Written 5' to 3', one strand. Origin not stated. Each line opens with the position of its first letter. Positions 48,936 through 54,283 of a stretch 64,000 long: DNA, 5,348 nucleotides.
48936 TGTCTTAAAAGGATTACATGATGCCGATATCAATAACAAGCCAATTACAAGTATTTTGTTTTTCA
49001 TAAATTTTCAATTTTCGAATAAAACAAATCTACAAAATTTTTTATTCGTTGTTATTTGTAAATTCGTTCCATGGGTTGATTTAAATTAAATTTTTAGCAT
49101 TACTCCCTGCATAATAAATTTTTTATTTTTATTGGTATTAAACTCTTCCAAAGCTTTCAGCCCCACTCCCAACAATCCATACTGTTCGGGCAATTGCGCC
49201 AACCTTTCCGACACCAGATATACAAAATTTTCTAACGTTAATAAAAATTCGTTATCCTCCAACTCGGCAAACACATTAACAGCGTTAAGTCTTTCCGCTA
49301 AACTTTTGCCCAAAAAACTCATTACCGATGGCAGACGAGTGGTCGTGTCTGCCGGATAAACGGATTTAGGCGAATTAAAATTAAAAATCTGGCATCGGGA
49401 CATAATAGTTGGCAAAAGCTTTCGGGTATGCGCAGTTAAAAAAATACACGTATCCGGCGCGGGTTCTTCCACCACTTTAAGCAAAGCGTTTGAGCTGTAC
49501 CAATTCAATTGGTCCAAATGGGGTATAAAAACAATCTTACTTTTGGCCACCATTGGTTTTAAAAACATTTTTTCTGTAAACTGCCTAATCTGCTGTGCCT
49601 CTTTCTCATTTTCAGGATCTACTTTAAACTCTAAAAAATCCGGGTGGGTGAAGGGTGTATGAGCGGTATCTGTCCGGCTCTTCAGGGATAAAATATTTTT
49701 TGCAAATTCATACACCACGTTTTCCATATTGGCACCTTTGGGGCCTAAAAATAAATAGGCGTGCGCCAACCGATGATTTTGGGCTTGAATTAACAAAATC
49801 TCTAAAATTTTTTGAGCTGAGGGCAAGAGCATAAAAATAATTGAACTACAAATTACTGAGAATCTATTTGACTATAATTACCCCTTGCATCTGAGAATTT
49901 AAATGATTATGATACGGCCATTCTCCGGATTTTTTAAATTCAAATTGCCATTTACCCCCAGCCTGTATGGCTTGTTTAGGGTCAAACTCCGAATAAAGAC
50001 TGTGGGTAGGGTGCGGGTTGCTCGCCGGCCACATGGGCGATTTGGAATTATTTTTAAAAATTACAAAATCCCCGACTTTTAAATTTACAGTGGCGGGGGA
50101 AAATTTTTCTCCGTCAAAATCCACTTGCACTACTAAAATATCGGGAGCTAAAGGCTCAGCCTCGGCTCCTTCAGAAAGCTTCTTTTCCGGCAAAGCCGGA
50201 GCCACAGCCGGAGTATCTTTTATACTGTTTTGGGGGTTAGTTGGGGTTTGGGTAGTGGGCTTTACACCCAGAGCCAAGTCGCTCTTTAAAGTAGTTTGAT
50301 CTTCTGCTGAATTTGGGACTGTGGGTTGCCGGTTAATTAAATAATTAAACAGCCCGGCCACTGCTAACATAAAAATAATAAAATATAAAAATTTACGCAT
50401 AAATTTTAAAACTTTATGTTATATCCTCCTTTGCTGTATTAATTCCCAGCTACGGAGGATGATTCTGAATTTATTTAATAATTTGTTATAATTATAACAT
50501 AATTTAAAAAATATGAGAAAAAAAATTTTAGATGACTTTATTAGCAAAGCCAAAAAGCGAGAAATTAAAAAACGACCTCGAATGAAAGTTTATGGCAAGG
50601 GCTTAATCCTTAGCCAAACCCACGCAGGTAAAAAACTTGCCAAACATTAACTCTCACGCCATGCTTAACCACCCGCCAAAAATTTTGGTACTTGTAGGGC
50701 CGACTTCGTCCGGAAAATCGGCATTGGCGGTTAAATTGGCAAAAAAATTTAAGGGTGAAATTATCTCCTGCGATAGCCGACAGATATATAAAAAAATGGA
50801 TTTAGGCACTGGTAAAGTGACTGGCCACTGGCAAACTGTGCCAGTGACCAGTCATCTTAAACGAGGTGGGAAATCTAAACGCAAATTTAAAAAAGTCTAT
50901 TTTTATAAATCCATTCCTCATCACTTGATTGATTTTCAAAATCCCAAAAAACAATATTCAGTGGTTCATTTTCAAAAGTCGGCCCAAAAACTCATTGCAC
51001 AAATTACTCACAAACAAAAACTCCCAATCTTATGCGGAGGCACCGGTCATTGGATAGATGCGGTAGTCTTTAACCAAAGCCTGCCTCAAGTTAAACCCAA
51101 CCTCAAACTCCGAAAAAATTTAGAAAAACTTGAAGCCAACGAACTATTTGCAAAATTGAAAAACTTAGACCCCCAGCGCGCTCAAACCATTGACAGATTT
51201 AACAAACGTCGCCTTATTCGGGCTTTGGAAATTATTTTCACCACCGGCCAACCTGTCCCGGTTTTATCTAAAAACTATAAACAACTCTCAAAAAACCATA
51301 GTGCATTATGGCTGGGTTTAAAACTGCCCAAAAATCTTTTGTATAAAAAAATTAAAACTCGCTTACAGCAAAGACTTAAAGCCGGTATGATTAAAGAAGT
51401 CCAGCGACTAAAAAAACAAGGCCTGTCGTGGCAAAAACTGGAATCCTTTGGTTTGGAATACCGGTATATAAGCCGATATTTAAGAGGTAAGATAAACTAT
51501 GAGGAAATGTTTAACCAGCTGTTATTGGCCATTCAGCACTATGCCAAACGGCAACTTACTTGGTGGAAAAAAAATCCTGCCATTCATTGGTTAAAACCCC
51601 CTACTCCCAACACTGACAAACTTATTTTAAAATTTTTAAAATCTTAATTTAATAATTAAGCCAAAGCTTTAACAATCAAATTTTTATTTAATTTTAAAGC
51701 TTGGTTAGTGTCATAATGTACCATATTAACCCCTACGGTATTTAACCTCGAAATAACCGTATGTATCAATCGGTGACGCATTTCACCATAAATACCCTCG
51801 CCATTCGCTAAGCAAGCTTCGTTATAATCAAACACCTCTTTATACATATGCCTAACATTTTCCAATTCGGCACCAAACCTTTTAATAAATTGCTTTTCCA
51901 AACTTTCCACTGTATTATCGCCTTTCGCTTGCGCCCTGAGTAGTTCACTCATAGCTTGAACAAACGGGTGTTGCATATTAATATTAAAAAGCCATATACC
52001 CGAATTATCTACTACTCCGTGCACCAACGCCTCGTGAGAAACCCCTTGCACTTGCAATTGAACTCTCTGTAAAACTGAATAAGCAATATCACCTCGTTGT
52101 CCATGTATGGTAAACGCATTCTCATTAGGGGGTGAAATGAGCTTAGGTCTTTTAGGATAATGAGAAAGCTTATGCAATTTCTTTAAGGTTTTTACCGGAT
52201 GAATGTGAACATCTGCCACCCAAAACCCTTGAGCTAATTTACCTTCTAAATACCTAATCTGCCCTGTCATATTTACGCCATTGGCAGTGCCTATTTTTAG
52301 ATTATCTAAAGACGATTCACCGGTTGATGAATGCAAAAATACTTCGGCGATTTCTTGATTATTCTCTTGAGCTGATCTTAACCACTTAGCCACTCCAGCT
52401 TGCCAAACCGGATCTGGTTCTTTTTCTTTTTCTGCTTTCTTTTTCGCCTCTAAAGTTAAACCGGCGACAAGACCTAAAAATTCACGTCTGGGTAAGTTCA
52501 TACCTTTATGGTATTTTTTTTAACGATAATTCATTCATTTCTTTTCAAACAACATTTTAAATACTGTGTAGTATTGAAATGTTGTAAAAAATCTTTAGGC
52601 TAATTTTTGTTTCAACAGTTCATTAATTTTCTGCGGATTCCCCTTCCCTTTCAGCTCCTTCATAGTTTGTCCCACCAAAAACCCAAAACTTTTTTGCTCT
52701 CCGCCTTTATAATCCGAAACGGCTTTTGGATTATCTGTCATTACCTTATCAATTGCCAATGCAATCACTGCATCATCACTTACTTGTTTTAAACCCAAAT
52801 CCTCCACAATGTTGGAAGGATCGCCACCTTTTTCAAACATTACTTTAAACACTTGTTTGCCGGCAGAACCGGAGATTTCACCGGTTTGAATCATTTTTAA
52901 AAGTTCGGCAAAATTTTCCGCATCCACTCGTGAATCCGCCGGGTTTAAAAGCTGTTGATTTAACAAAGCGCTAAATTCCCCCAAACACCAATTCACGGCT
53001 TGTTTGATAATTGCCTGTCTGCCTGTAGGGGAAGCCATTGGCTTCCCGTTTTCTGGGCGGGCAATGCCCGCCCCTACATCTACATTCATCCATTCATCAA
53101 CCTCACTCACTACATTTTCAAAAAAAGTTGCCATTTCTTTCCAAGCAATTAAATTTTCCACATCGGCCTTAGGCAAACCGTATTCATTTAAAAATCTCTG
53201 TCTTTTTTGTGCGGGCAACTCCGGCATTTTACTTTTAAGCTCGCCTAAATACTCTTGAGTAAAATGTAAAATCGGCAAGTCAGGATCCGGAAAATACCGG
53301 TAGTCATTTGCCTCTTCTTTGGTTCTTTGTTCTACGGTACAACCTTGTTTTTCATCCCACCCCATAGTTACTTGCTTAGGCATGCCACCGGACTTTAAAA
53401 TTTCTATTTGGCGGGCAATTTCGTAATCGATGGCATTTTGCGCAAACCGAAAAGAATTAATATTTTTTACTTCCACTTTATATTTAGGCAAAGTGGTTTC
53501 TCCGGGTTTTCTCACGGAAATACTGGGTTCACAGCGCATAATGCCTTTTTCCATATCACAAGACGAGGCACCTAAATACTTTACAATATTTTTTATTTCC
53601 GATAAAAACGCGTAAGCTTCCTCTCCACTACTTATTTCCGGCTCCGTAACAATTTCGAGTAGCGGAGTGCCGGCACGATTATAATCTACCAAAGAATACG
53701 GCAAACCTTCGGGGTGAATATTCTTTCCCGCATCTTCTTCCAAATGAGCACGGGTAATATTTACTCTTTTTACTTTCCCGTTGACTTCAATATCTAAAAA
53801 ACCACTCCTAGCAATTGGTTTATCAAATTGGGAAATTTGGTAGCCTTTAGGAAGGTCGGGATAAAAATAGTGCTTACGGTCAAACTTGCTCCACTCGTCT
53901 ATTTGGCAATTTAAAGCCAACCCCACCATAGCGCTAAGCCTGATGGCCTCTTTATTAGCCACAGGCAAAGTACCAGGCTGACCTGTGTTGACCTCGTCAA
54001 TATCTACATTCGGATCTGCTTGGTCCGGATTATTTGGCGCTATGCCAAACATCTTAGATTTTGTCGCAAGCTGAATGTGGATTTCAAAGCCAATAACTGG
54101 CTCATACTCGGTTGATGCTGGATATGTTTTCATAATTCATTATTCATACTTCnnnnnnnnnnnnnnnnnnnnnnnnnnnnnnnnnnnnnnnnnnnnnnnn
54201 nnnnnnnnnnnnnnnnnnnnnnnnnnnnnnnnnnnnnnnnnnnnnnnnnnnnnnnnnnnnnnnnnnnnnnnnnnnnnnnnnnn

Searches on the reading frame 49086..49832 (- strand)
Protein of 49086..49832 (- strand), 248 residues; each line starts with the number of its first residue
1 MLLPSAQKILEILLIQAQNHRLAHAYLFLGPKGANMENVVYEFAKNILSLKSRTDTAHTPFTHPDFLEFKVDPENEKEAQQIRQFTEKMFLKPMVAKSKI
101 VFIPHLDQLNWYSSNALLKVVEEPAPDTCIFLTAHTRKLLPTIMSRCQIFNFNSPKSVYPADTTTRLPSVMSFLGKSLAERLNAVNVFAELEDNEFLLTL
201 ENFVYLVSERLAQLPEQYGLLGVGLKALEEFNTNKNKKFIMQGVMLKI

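Call 63: search_protein_families(library=pfam, proteins=[window:49086-49832:-], max_evalue=0.001)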
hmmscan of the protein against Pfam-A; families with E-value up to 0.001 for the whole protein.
window:49086-49832:- (248 aa): 1 family
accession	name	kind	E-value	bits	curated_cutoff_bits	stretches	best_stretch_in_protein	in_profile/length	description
PF13177.12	DNA_pol3_delta2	-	6.3e-30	104.7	27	1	7-154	3-159/161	DNA polymerase III, delta subunit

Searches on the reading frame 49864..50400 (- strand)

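Call 63: search_protein_families(library=pfam, proteins=[window:49864-50400:-], max_evalue=0.001)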
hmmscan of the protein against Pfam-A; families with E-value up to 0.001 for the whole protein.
window:49864-50400:- (178 aa): 1 family
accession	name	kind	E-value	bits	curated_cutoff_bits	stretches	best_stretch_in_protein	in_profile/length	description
PF13473.12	Cupredoxin_1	-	7.4e-06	26.4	27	1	88-177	20-104/104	Cupredoxin-like domain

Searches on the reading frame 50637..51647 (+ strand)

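Call 63: search_protein_families(library=pfam, proteins=[window:50637-51647:+], max_evalue=0.001)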
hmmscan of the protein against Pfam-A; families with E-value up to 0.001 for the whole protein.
window:50637-51647:+ (336 aa): 2 families
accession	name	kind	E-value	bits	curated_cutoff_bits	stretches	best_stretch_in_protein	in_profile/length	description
PF01715.23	IPPT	-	1.8e-60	205.1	23.6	1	49-312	1-242/243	IPP transferase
PF01745.22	IPT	-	4.3e-06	26.7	20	1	15-61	2-48/233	Isopentenyl transferase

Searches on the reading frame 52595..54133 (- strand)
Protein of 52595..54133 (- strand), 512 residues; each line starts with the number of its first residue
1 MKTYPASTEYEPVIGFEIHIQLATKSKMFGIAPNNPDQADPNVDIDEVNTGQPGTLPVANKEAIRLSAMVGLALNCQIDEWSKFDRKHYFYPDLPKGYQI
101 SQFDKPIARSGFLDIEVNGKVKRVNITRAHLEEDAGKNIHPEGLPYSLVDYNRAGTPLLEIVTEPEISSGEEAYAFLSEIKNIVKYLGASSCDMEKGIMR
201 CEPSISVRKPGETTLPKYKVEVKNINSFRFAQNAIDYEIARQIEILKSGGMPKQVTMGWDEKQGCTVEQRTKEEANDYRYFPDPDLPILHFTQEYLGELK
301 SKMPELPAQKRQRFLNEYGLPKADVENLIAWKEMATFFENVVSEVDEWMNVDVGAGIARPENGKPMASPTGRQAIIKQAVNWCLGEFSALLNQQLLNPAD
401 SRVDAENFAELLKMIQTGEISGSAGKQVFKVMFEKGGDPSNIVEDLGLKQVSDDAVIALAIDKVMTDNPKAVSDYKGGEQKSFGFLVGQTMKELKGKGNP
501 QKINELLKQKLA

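Call 77: search_protein_families(library=pfam, proteins=[window:52595-54133:-], max_evalue=0.001)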
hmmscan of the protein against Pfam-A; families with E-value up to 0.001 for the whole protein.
window:52595-54133:- (512 aa): 2 families
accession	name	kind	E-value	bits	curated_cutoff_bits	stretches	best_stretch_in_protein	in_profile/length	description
PF02934.20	GatB_N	-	7.3e-109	363.7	23.4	1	13-296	2-276/277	GatB/GatE catalytic domain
PF02637.23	GatB_Yqey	-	9.7e-45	152.5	27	1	376-511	13-148/148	GatB domain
